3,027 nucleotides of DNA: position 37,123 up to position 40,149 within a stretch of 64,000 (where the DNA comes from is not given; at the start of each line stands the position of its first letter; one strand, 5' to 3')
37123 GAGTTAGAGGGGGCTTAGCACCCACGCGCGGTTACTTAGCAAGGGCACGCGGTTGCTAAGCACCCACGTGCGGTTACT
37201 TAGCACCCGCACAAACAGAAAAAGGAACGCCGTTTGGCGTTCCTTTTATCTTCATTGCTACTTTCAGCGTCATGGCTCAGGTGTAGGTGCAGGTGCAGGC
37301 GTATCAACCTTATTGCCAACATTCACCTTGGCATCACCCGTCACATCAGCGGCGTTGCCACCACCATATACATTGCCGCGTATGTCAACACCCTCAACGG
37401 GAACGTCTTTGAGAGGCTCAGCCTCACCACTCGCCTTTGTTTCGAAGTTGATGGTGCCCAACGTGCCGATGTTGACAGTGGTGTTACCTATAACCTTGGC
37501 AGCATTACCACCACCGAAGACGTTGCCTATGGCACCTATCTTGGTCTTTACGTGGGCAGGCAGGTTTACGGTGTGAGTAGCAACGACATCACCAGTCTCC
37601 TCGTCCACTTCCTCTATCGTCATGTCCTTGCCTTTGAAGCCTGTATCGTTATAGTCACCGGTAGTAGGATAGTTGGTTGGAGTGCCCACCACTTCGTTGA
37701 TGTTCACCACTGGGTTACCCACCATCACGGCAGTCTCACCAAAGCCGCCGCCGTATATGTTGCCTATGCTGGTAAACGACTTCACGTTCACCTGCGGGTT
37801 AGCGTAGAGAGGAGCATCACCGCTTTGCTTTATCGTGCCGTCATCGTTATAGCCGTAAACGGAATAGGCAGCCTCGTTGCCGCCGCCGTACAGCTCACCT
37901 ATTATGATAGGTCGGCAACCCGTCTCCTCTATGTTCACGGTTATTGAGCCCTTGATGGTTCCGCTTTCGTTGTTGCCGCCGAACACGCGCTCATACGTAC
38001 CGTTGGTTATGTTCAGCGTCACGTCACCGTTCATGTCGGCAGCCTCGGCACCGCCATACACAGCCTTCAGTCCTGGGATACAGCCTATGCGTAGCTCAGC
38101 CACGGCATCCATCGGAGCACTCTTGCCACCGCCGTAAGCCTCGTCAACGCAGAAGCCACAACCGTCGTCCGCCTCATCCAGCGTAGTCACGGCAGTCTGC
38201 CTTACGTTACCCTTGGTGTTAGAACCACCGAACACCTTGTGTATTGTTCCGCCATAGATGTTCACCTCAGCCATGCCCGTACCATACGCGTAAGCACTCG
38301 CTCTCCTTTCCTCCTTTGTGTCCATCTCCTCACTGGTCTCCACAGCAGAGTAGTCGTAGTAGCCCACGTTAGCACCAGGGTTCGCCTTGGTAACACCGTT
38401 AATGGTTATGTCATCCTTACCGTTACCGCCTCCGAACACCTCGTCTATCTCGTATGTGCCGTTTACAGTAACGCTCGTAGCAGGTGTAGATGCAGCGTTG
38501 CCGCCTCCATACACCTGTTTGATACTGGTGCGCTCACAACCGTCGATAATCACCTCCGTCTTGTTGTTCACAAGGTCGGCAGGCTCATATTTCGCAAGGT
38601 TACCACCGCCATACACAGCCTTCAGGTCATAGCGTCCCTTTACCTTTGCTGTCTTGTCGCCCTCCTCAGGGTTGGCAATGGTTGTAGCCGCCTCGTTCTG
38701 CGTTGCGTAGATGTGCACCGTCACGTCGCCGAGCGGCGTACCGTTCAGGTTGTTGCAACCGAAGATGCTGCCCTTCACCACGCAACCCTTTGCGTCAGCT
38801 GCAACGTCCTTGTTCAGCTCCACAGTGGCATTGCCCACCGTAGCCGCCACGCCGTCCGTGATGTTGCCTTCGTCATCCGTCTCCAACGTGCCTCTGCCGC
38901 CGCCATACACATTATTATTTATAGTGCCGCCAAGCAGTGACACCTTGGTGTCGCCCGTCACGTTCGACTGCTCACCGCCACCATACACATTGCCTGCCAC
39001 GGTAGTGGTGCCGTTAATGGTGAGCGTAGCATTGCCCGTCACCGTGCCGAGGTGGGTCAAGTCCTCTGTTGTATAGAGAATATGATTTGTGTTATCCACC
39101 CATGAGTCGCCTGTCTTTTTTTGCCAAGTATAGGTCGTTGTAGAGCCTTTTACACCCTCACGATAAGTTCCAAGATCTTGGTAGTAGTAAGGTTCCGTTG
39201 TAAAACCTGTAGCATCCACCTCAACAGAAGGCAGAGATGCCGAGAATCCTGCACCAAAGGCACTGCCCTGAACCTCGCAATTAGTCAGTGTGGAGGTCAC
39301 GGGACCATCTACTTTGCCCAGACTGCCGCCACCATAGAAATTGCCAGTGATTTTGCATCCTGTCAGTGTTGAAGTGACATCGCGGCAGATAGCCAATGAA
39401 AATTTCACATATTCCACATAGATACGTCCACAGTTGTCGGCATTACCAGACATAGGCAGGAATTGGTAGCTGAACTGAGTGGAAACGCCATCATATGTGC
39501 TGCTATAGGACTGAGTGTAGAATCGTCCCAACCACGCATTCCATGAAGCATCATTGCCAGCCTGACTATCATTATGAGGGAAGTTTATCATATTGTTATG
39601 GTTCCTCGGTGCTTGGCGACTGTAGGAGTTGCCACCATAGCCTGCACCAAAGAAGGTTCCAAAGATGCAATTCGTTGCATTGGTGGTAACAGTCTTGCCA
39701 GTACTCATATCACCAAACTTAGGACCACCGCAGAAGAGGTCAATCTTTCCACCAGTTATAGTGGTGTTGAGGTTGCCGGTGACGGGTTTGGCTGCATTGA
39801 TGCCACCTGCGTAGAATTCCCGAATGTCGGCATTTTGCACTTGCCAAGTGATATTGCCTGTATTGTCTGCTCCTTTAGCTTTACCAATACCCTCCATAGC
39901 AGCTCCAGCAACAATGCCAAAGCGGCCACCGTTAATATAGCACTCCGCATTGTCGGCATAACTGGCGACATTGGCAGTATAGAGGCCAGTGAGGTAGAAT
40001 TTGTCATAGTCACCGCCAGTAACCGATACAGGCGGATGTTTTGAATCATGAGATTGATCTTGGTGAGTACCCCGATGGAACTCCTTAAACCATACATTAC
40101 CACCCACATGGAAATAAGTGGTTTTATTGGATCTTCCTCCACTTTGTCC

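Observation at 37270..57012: Tandem giant glycine-repeat beta-solenoid proteins with complementary architecture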

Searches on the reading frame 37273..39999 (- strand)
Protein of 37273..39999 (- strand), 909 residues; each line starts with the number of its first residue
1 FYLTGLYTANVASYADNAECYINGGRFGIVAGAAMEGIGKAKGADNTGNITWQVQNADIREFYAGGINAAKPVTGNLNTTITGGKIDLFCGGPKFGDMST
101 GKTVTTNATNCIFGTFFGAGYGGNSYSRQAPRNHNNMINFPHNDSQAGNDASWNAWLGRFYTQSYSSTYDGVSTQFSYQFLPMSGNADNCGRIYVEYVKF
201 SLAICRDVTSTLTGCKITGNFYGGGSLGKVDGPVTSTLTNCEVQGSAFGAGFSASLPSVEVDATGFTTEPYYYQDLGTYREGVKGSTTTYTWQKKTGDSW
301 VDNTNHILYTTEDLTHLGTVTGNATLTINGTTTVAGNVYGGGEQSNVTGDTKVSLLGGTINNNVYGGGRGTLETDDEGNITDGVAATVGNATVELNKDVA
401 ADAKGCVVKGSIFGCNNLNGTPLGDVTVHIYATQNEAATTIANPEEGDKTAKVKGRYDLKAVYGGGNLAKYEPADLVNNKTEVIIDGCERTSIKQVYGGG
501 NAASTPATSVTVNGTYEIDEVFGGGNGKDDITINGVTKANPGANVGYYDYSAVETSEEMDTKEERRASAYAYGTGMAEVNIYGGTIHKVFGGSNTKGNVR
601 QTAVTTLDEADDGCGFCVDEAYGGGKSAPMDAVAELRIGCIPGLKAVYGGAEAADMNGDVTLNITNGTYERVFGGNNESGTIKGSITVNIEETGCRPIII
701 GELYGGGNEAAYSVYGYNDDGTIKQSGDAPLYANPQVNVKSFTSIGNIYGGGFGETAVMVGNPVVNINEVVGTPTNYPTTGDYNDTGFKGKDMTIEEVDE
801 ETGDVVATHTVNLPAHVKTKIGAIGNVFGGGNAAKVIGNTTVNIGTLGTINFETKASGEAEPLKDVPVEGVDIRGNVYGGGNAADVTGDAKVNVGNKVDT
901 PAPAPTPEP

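Call 13: search_protein_families(library=pfam, proteins=[window:37273-39999:-], max_evalue=10)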
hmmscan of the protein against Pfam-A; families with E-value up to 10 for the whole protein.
window:37273-39999:- (909 aa): 0 families

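Call 31: find_homologous_proteins(query=window:37273-39999:-)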
Query window:37273-39999:- (909 aa): 1984 proteins with E <= 0.001 among 8000 candidates; the best 120 are listed.
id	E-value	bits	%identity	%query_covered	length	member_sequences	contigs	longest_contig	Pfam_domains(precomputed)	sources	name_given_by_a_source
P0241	0.0e+0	1455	75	99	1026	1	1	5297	-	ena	-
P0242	0.0e+0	1262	84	40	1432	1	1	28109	-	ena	-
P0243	0.0e+0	1212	86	40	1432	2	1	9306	-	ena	-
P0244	0.0e+0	1164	81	38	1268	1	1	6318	-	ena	-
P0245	0.0e+0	1101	61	99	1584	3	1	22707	PF05342.20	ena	-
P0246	0.0e+0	1071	58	99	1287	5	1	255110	-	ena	-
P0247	0.0e+0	1051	56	98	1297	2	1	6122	-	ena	-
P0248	0.0e+0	1018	54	65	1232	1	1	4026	-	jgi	jgi:hypothetical protein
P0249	5.5e-294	996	51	76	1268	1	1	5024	-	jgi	jgi:hypothetical protein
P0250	4.1e-274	930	55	60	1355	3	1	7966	-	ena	-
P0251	8.4e-273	926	51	99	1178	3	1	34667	-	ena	-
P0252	4.6e-270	917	55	95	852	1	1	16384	-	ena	-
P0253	8.6e-269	913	52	99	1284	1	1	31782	-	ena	-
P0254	1.9e-255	869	48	77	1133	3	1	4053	-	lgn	-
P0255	1.2e-253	863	56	62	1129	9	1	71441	-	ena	-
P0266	1.5e-214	733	48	93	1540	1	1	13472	PF05342.20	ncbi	-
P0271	9.3e-211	721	49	93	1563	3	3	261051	PF05342.20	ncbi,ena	-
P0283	4.1e-206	705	47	99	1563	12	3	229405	PF05342.20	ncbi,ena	-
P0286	4.2e-205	702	46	99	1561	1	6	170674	PF05342.20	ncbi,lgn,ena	-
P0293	3.3e-200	686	61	62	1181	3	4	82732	-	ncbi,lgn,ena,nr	ncbi:MAG: hypothetical protein IJP70_08670 [Bacteroidales bacterium]|nr:hypothetical protein [Bacter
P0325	4.8e-180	619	33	94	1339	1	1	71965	-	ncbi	-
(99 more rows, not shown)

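Call 33: find_encoding_contigs(protein=P0271, flank=10000, max_places=3)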
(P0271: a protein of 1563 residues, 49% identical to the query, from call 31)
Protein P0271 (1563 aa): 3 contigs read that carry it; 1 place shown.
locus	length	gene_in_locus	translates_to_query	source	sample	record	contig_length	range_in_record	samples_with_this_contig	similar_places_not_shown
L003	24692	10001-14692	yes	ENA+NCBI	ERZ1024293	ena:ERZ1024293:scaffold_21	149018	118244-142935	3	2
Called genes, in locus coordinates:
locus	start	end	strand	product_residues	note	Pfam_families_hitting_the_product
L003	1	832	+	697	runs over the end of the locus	PF01432:Peptidase_M3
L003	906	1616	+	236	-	PF20772:TACO1_YebC_N, PF01709:Transcrip_reg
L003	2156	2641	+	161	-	-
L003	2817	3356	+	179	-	-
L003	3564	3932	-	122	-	-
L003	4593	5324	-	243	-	PF04338:DUF481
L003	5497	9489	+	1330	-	PF00041:fn3 (faint), PF11589:DUF3244 (faint), PF18962:Por_Secre_tail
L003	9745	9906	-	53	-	-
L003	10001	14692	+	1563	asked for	PF05342:Peptidase_M26_N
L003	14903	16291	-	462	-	PF02878:PGM_PMM_I, PF02879:PGM_PMM_II, PF02880:PGM_PMM_III, PF00408:PGM_PMM_IV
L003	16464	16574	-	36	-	-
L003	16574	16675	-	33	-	-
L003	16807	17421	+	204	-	PF01712:dNK, PF02223:Thymidylate_kin (faint), PF13521:AAA_28 (weak)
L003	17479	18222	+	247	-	PF02348:CTP_transf_3, PF12804:NTP_transf_3 (weak)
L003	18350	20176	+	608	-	-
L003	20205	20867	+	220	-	PF24675:NpmA (weak), PF02390:Methyltransf_4, PF08242:Methyltransf_12 (faint), PF13649:Methyltransf_25, PF13847:Methyltransf_31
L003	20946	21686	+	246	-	PF20772:TACO1_YebC_N, PF01709:Transcrip_reg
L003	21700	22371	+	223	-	PF00590:TP_methylase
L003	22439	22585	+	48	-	-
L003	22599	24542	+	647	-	PF13589:HATPase_c_3, PF02518:HATPase_c (weak), PF00183:HSP90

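Call 34: find_encoding_contigs(protein=P0286, flank=10000, max_places=3)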
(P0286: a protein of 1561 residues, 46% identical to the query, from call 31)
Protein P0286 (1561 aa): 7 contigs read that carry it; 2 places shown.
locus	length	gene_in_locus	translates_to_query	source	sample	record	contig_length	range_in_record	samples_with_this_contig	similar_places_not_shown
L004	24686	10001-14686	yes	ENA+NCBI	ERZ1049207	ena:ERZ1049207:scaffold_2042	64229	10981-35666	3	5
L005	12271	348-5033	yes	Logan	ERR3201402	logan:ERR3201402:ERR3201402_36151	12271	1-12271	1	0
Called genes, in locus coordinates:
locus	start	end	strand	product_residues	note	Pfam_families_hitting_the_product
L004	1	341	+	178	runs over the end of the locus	PF02525:Flavodoxin_2, PF03358:FMN_red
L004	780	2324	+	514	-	PF13100:OstA_2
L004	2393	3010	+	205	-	PF01025:GrpE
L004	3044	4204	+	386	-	PF00226:DnaJ, PF01556:DnaJ_C, PF00684:DnaJ_CXXCXGXG, PF27659:CHP02642 (faint)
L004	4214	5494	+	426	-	PF11013:DUF2851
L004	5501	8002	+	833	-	PF08245:Mur_ligase_M, PF01168:Ala_racemase_N, PF00842:Ala_racemase_C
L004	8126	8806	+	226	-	PF01814:Hemerythrin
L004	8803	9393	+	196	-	PF00196:GerE, PF08281:Sigma70_r4_2 (weak)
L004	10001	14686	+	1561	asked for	PF05342:Peptidase_M26_N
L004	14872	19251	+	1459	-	PF13287:Fn3_assoc (weak), PF13290:CHB_HEX_C_1 (weak), PF13287:Fn3_assoc, PF13290:CHB_HEX_C_1, PF05342:Peptidase_M26_N (weak)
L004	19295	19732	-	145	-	PF13648:Lipocalin_4 (weak)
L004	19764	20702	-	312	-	PF00135:COesterase (faint), PF20434:BD-FAE, PF07859:Abhydrolase_3 (faint)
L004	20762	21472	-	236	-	-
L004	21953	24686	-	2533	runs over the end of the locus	PF00041:fn3 (faint), PF25059:FN3_DSCAM-DSCAML_C (faint)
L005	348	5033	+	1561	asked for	PF05342:Peptidase_M26_N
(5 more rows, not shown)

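Call 46: predict_structure(alignment_id=A2)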
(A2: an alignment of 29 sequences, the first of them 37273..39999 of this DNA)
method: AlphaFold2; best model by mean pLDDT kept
length: 909 residues; sequences in the alignment: 29
mean_pLDDT: 84.1   pTM: 0.83
mean pLDDT of the five models: 84.1, 83.6, 83.3, 81.6, 80.4
residues with pLDDT >= 90: 389; 70-90: 385; 50-70: 106; < 50: 29
segments of 3 or more residues with pLDDT < 50: 1-11, 34-36, 899-909
pLDDT, mean of each block of 10 residues (from residue 1): 40 64 87 57 62 92 82 83 96 86 95 96 81 59 60 79 80 81 56 79 91 98 91 97 98 81 82 71 86 89 91 83 97 98 93 97 96 73 86 94 91 94 96 86 60 72 92 91 90 94 92 93 88 76 82 64 69 92 92 90 89 81 90 86 90 90 91 91 91 87 92 86 84 93 94 89 92 67 85 83 77 88 92 91 89 80 86 90 87 68 39
secondary structure, 60 per line:
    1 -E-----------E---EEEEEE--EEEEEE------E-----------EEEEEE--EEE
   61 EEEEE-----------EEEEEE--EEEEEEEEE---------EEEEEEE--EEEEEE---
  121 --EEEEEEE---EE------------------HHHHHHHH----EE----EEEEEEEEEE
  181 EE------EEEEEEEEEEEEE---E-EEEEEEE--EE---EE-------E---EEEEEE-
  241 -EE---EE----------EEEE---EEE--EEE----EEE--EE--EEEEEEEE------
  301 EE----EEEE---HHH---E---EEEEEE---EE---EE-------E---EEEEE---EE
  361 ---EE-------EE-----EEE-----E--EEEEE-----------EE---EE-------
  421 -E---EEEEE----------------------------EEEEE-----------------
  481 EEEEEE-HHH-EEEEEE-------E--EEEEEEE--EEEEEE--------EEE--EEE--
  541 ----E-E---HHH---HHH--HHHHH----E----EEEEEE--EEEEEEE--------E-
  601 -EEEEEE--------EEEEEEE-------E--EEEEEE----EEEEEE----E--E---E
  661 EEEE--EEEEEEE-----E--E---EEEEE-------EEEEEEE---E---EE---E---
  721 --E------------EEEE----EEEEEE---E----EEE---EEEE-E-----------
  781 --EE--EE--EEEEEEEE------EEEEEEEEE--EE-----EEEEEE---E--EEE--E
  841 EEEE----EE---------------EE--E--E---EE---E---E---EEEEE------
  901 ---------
elements in order (helices of 4 or more, strands of 3 or more residues): E18-23 E26-31 E50-55 E58-65 E77-82 E85-93 E103-109 E112-117 E123-129 H153-160 E171-182 E189-201 E207-213 E234-239 E259-262 E266-268 E271-273 E278-280 E287-294 E307-310 E324-329 E351-355 E380-382 E391-395 E426-430 E459-463 E481-486 E492-497 E508-514 E517-522 E531-533 E536-538 H562-566 E576-581 E584-590 E602-607 E616-622 E633-638 E643-648 E660-664 E667-673 E686-690 E698-704 E736-739 E744-749 E758-760 E764-767 E791-798 E805-813 E823-828 E835-837 E840-844 E890-894

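Call 50: fold_search(model_id=the predicted structure, library=pdb)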
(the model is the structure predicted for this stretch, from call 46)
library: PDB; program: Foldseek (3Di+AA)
matches with E <= 10: 43; with E <= 0.001: 0
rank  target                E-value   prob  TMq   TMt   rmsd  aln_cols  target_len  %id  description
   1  8yk2_A                1.8e-03  0.30  0.12  0.15  24.9       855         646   11  Blood group B alpha-1,3-galactosidase AgaBb from Bifidobacterium bifidum, construct T7-tag_24-700 (released 2024-07-10)
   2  7usl_C                3.1e-02  0.11  0.11  0.13  22.3       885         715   10  Integrin alphaM/beta2 ectodomain in complex with adenylate cyclase toxin RTX751 and M1F5 Fab (released 2022-08-17)
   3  9bev_A                7.9e-02  0.08  0.10  0.14  25.1       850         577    7  Structure of GH110A in complex with a lambda-carrageenan oligosaccharide (released 2025-08-27)
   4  9beu_B                8.2e-02  0.08  0.09  0.12  25.5       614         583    9  Structure of GH110B in complex with a lambda-carrageenan oligosaccharide (released 2025-08-27)
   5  9beu_A                4.5e-01  0.04  0.09  0.11  24.0       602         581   10  Structure of GH110B in complex with a lambda-carrageenan oligosaccharide (released 2025-08-27)
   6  2iou_G                5.9e-01  0.06  0.14  0.20  17.9       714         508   11  Major Tropism Determinant P1 (Mtd-P1) Variant Complexed with Bordetella brochiseptica Virulence Factor Pertactin extra (released 2007-10-23)
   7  6p5t_B                1.6e+00  0.02  0.13  0.14  23.3      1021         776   12  Surface-layer (S-layer) RsaA protein from Caulobacter crescentus bound to strontium and iodide (released 2020-01-15)
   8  5gai_0                2.3e+00  0.02  0.12  0.14  22.6       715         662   10  Probabilistic Structural Models of Mature P22 Bacteriophage Portal, Hub, and Tailspike proteins (released 2016-02-17)
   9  8v3t_L                2.7e+00  0.10  0.06  0.24  14.8        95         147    6  CryoEM Structure of Diffocin - precontracted - Collar (released 2024-08-28)
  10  9mu3_D                3.1e+00  0.14  0.05  0.28  14.9        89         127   11  SaPI1 neck structure (released 2025-05-07)
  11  3eqn_A                4.2e+00  0.01  0.09  0.10  25.3       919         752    8  Crystal structure of beta-1,3-glucanase from Phanerochaete chrysosporium (Lam55A) (released 2009-02-03)
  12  8c50_A                4.6e+00  0.01  0.11  0.16  15.5       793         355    5  Pontibacter korlensis curli subunit CsgA (released 2023-06-28)
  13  8hyj_G                4.8e+00  0.07  0.05  0.17   8.6        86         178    9  A cryo-EM structure of KTF1-bound polymerase V transcription elongation complex (released 2023-06-21)
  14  8cro_E                5.1e+00  0.05  0.05  0.14   9.0        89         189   11  Cryo-EM structure of Pyrococcus furiosus transcription elongation complex (released 2024-04-17)
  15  6haw_B                5.1e+00  0.05  0.05  0.09  10.1       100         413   10  Crystal structure of bovine cytochrome bc1 in complex with 2-pyrazolyl quinolone inhibitor WDH2G7 (released 2019-01-16)
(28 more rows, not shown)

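Call 57: list_cluster_members(proteins=[P0271, P0286, P0283, P0325, P0266, P0293, P0224, P0001])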
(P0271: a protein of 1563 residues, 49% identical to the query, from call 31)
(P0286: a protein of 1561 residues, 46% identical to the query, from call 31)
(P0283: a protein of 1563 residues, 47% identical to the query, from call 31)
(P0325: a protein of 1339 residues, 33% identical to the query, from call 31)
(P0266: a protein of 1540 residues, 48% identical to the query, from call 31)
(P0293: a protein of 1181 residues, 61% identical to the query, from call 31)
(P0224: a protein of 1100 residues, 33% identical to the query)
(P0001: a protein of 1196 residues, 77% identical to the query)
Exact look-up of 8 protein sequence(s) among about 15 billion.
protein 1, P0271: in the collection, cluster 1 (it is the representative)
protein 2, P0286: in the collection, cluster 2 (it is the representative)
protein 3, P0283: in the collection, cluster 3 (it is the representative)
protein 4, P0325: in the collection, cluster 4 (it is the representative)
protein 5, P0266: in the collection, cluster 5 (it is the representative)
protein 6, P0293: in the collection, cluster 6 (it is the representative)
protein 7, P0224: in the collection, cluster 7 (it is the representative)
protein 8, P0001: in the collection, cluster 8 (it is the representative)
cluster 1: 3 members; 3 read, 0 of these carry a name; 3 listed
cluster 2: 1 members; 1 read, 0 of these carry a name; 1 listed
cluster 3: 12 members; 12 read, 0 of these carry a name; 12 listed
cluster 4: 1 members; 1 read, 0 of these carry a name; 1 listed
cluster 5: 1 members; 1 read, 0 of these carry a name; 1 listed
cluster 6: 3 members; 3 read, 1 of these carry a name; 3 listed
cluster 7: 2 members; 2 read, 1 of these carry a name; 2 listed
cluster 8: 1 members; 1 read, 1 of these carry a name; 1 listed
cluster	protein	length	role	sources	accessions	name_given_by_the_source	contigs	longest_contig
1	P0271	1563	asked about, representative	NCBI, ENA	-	-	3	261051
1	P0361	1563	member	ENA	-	-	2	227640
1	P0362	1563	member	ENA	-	-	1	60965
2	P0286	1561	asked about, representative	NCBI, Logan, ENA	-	-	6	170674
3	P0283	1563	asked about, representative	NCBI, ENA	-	-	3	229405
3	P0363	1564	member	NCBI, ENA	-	-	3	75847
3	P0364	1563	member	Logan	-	-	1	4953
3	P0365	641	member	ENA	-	-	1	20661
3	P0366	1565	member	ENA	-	-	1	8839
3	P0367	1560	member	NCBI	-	-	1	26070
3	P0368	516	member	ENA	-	-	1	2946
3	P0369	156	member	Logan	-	-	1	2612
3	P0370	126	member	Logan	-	-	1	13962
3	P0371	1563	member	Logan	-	-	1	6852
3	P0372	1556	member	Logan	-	-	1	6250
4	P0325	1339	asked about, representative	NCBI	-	-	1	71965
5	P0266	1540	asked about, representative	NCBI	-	-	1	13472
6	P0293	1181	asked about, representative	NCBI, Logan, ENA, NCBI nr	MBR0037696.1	MAG: hypothetical protein IJP70_08670 [Bacteroidales bacterium] | hypothetical protein [Bacteroidales bacterium]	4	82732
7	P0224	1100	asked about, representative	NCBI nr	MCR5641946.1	T9SS type A sorting domain-containing protein [Prevotella sp.]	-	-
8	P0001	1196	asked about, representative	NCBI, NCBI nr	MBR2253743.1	MAG: hypothetical protein IJ895_04935, partial [Prevotella sp.] | hypothetical protein [Prevotella sp.]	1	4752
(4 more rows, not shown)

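Call 69: find_encoding_contigs(protein=P0325, flank=10000, max_places=2)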
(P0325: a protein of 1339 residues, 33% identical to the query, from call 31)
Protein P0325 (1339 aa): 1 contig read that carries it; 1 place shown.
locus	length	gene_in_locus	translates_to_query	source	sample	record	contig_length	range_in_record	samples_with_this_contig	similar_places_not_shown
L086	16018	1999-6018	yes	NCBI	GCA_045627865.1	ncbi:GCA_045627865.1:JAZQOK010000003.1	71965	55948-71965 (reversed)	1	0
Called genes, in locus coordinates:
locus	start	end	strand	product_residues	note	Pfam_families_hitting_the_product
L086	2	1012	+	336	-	?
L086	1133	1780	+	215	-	PF05635:23S_rRNA_IVP (weak)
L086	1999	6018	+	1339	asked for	-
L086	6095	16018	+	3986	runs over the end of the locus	-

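Call 70: find_encoding_contigs(protein=P0283, flank=10000, max_places=2)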
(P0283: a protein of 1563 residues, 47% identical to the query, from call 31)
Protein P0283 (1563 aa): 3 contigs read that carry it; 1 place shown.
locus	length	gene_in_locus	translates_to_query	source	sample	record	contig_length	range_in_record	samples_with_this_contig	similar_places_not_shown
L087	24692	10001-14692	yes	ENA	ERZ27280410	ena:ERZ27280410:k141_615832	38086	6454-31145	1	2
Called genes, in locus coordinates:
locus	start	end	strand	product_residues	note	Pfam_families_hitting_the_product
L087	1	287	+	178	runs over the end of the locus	PF02525:Flavodoxin_2, PF03358:FMN_red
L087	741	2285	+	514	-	PF13100:OstA_2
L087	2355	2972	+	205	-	PF01025:GrpE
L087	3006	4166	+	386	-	PF00226:DnaJ, PF01556:DnaJ_C, PF00684:DnaJ_CXXCXGXG, PF27659:CHP02642 (faint)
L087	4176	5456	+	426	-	PF11013:DUF2851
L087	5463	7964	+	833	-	PF08245:Mur_ligase_M, PF01168:Ala_racemase_N, PF00842:Ala_racemase_C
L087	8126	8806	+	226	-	PF01814:Hemerythrin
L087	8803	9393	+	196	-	PF00196:GerE, PF08281:Sigma70_r4_2 (weak)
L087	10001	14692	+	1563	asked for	PF05342:Peptidase_M26_N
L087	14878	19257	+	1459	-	PF13287:Fn3_assoc (weak), PF13290:CHB_HEX_C_1 (weak), PF13287:Fn3_assoc, PF13290:CHB_HEX_C_1, PF05342:Peptidase_M26_N (weak)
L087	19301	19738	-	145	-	PF13648:Lipocalin_4 (weak)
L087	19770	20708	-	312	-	PF00135:COesterase (faint), PF20434:BD-FAE, PF07859:Abhydrolase_3 (faint)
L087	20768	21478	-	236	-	-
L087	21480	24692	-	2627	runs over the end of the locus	PF00041:fn3 (faint), PF25059:FN3_DSCAM-DSCAML_C (faint), PF18962:Por_Secre_tail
